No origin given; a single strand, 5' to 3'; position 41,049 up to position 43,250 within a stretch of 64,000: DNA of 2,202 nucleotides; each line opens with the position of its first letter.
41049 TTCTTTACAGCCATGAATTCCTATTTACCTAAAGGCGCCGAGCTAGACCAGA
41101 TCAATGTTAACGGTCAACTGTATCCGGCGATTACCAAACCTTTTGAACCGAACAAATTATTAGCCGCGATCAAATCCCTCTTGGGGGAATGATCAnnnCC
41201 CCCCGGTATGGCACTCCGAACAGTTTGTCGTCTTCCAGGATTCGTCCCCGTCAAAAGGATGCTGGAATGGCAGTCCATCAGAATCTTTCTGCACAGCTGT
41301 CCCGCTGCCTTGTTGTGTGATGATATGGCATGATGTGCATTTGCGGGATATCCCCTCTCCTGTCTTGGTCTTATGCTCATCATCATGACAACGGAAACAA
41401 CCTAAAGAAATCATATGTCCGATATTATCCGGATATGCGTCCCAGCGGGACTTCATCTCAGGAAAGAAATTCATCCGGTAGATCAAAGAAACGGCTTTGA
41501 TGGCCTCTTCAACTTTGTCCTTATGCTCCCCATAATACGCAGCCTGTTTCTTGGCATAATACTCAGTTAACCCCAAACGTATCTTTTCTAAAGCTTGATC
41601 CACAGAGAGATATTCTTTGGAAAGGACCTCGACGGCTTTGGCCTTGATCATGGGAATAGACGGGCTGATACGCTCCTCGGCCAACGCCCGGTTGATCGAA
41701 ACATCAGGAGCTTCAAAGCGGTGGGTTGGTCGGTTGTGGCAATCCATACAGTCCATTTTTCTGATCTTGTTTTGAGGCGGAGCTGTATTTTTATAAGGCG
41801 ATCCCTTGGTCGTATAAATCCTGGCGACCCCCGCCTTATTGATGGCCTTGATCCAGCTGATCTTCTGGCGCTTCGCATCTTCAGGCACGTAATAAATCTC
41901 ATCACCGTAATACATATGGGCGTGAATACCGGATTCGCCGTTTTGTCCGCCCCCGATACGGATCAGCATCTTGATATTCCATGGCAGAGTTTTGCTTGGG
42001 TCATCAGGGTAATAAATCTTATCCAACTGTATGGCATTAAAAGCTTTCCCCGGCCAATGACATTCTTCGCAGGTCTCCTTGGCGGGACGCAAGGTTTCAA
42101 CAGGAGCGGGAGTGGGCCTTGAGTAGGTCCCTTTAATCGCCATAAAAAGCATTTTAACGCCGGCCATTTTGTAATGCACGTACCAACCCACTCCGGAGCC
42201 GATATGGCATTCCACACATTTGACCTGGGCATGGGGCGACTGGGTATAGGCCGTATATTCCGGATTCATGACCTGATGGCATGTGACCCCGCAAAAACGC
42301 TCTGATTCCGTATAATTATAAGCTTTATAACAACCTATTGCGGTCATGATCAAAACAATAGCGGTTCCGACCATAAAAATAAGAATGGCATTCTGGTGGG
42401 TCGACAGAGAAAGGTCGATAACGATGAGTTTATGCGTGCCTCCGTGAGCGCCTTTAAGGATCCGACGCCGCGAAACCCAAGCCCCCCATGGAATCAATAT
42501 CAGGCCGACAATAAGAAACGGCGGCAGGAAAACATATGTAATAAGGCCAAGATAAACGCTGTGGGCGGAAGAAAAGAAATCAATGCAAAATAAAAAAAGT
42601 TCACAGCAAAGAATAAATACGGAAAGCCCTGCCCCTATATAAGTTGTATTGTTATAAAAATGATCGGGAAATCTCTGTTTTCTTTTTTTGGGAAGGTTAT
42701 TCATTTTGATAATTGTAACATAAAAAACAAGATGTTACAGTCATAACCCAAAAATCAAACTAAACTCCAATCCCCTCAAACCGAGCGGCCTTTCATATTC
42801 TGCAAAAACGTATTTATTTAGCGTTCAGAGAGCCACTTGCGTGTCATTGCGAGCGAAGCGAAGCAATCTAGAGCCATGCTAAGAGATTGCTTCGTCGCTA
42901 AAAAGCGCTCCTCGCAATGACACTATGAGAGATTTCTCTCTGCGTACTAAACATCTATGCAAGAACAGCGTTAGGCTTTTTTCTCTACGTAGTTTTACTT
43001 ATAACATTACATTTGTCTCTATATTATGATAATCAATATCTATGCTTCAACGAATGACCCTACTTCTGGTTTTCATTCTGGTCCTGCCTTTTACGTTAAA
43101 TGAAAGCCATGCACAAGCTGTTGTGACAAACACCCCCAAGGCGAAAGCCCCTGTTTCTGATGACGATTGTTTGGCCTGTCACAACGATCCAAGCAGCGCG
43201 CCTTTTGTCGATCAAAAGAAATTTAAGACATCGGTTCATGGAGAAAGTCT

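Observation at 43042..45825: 19-haem cytochrome c fused to a dihaem-b-type membrane domain (expanded CbcL-like quinone oxidoreductase), divergent from the ImcH-like gene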

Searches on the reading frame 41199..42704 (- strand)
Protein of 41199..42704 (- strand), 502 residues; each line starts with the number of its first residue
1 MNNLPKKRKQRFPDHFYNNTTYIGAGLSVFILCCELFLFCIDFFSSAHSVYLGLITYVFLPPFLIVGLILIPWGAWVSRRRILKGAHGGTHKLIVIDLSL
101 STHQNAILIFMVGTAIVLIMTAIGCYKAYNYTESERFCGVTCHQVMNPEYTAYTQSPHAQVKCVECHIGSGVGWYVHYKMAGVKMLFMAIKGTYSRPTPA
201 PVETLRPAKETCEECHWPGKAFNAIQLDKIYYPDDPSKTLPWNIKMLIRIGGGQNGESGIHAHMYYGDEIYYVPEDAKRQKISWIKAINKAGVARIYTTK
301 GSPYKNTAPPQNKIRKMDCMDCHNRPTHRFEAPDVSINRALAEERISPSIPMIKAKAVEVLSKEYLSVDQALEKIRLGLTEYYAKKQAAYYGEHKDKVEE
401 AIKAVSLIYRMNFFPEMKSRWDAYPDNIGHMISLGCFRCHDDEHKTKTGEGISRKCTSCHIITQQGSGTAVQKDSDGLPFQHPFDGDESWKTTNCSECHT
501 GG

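Call 4: search_protein_families(library=pfam, proteins=[window:41199-42704:-], max_evalue=1)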
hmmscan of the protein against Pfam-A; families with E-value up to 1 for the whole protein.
window:41199-42704:- (502 aa): 9 families
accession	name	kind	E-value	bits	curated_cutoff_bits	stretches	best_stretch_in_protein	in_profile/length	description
PF03264.19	Cytochrom_NNT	-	1.4e-09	38.4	24.1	1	105-195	6-100/174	NapC/NirT cytochrome c family, N-terminal region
PF14537.11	Cytochrom_c3_2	-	1e-07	32.8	25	1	433-500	6-65/79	Cytochrome c3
PF14522.11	Cytochrome_C7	-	1.3e-07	31.8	24.8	1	422-460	43-66/67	Cytochrome c7 and related cytochrome c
PF22113.1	Mtrc-MtrF_II-IV_dom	-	0.00053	20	30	1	151-226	72-139/176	Outer membrane cytochrome MtrC/MtrF-like, domains II/IV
PF13442.11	Cytochrome_CBB3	-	0.026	15.3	27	0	453-473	11-29/68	Cytochrome C oxidase, cbb3-type, subunit III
PF21115.3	UBA_BRSK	-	0.038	14.7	27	1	425-439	2-16/43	BRSK1/2 UBA domain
PF02335.20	Cytochrom_C552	-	0.098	12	24.1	1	139-168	221-252/438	Cytochrome c552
PF14853.12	Fis1_TPR_C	-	0.14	12.8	25.3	1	121-138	7-24/53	Fis1 C-terminal tetratricopeptide repeat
PF02085.21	Cytochrom_CIII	-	0.2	12.5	22.9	1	430-500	28-83/101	Class III cytochrome C family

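Call 5: search_protein_families(library=ncbifam, proteins=[window:41199-42704:-], max_evalue=1)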
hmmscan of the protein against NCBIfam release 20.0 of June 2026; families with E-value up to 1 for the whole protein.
window:41199-42704:- (502 aa): 11 families
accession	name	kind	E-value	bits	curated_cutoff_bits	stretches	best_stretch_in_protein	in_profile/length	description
TIGR03153.1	cytochr_NrfH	equivalog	1.5e-15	57.5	134.2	2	111-216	3-109/138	cytochrome c nitrite reductase small subunit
TIGR02162.1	torC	equivalog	0.00035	19.9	478.2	1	106-197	15-111/387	pentaheme c-type cytochrome TorC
TIGR02161.1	napC_nirT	subfamily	0.0027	17.6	310.6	1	106-194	16-109/185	periplasmic nitrate (or nitrite) reductase c-type cytochrome, NapC/NirT family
NF040863.1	HgcA_corrinoid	equivalog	0.023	13.8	275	1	36-140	189-294/325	mercury methylation corrinoid protein HgcA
TIGR03508.1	decahem_SO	subfamily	0.024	14.1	192.2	1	129-229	64-163/258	DmsE family decaheme c-type cytochrome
TIGR01048.1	lysA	equivalog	0.094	11.2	297.9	1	139-181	170-211/417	diaminopimelate decarboxylase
NF040960.1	MamE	equivalog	0.1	11.1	800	1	263-483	287-419/659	magnetosome formation protease MamE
NF001957.0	PRK00733.3-2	equivalog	0.14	10.6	945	1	5-126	265-379/651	sodium-translocating pyrophosphatase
NF045722.1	c3_cytochr_TmcA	equivalog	0.15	12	114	0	436-469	60-96/125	acidic tetraheme cytochrome c3 TmcA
NF040996.1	MamX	equivalog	0.46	9.9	400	0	455-500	54-99/264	magnetosome protein MamX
NF047727.1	4hemeCytCCctA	equivalog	0.94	9.7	180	1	430-500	34-105/109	tetraheme c-type cytochrome CctA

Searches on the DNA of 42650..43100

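Call 94: search_rna_families(source=window, start=42650, end=43100, threshold=evalue, max_evalue=1)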
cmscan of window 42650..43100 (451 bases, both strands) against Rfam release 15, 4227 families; matches with E-value up to 1: 2.
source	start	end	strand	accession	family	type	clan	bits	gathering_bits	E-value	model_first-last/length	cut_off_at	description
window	42704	42757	-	RF03860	MIR1520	Gene; miRNA;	CL00145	23.1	53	0.64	1-122/122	no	MIR1520 microRNA precursor family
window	42687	42788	-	RF03148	RAGATH-11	Gene; sRNA;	-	22.4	79.4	0.073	1-116/116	no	RAGATH-11 RNA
